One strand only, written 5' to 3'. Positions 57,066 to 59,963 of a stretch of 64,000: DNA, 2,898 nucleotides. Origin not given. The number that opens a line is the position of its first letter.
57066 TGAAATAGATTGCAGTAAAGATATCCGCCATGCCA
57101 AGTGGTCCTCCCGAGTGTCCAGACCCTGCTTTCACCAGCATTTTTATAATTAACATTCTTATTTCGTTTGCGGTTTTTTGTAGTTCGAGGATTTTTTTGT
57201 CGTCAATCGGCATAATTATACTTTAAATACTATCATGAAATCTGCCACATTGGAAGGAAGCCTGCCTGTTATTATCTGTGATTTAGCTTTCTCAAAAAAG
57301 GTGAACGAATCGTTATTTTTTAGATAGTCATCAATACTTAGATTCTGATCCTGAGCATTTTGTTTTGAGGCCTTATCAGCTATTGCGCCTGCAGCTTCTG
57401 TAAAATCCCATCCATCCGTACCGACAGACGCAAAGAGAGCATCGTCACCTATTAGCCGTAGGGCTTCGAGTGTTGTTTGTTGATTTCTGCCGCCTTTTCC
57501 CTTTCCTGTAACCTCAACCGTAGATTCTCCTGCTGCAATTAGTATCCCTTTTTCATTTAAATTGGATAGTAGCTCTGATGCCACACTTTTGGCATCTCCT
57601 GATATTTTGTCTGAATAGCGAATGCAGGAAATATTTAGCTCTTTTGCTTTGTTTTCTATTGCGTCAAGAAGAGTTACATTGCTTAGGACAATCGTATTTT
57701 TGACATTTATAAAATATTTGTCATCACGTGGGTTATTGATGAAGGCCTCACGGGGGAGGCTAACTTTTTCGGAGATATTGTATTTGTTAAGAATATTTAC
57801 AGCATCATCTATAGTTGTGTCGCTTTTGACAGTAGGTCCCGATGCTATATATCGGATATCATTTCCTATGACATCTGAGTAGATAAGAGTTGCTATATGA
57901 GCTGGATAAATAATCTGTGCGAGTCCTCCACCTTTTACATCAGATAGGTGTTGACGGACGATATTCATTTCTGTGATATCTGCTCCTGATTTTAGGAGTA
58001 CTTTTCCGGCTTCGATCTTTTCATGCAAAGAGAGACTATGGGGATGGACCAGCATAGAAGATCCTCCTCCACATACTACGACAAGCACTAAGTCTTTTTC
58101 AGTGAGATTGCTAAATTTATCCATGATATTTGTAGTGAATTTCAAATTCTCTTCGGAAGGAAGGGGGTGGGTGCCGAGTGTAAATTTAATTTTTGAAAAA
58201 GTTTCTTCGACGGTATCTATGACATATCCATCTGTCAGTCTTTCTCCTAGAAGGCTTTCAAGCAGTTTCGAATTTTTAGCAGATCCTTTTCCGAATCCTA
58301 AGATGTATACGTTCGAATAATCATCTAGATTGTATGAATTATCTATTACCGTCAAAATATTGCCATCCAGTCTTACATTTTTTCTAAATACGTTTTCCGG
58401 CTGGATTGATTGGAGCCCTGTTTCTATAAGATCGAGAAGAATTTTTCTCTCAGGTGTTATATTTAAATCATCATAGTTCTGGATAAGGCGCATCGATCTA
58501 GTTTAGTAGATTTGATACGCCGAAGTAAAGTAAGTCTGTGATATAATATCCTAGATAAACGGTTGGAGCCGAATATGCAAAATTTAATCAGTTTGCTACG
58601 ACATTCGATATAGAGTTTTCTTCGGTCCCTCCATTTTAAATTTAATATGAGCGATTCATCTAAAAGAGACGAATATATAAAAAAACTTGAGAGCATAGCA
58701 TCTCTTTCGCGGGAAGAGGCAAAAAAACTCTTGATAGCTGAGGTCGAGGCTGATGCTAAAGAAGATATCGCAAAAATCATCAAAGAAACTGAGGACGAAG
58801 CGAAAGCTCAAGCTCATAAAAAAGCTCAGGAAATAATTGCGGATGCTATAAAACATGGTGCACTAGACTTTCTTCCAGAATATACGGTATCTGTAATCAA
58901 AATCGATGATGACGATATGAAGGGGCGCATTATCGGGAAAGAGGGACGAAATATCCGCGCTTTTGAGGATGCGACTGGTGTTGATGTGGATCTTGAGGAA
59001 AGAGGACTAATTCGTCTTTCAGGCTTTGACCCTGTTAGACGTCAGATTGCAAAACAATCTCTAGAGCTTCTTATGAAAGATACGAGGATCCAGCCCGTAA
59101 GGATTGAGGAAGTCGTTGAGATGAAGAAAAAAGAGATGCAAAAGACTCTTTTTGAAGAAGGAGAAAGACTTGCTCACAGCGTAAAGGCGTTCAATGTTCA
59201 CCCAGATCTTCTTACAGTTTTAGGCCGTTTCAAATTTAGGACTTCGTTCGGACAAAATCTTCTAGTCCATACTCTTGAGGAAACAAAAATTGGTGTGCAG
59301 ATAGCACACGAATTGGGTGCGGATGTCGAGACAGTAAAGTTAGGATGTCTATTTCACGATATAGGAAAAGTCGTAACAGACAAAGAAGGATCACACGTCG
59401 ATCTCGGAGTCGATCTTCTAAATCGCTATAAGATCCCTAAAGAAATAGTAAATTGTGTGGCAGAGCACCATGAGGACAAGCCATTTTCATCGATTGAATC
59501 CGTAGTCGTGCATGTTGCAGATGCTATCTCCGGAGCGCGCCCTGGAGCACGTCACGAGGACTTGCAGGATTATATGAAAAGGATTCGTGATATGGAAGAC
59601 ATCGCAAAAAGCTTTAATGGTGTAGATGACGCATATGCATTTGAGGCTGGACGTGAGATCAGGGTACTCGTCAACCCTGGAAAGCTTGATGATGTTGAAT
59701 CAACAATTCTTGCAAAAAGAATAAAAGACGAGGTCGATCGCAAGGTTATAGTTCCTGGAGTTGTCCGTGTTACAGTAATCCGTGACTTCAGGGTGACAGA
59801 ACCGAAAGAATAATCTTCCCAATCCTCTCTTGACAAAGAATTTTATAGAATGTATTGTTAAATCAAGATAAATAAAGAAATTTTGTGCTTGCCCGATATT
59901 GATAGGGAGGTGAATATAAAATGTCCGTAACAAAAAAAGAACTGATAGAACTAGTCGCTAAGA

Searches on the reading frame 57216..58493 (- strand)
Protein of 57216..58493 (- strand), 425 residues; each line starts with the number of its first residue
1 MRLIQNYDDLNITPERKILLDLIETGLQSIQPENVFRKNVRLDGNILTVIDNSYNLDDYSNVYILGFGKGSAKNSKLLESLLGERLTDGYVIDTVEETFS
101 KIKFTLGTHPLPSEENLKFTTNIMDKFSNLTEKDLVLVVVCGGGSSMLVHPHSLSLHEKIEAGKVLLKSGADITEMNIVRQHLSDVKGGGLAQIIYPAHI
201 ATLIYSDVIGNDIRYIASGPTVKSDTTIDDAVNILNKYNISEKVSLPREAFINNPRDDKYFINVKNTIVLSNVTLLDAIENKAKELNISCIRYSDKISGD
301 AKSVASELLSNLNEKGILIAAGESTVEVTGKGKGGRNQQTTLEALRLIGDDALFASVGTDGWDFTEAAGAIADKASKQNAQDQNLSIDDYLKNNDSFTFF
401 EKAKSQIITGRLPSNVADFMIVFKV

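Call 19: search_protein_families(library=pfam, proteins=[window:57216-58493:-], max_evalue=0.00001)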
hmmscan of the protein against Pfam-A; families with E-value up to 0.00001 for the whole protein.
window:57216-58493:- (425 aa): 2 families
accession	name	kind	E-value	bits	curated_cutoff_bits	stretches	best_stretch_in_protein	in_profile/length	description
PF13660.11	DUF4147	-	3.4e-64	217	23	1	19-244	2-225/234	Domain of unknown function (DUF4147)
PF05161.18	MOFRL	-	4.5e-26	91.6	28.3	1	317-418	2-106/106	MOFRL family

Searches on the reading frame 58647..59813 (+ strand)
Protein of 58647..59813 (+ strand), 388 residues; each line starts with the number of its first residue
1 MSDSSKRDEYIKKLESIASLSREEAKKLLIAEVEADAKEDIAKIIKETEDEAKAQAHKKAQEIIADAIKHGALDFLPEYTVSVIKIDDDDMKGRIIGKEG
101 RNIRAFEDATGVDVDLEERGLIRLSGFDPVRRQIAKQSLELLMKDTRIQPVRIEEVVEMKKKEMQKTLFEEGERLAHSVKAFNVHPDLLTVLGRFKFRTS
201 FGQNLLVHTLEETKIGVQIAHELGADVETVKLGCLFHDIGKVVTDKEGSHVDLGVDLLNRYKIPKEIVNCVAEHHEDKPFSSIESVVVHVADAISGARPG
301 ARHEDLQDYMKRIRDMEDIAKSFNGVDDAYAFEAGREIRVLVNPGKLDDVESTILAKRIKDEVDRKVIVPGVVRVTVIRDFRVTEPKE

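Call 19: search_protein_families(library=pfam, proteins=[window:58647-59813:+], max_evalue=0.00001)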
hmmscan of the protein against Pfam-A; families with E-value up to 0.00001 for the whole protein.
window:58647-59813:+ (388 aa): 3 families
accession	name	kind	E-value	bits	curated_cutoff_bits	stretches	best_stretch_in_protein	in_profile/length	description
PF01966.28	HD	-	6.9e-16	59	22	1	207-295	3-114/116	HD domain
PF12072.13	RNase_Y_N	-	1.6e-15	57.6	32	1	11-74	137-200/201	RNase Y N-terminal region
PF00013.35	KH_1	-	2.8e-08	33.9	21.5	1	85-139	5-64/66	KH domain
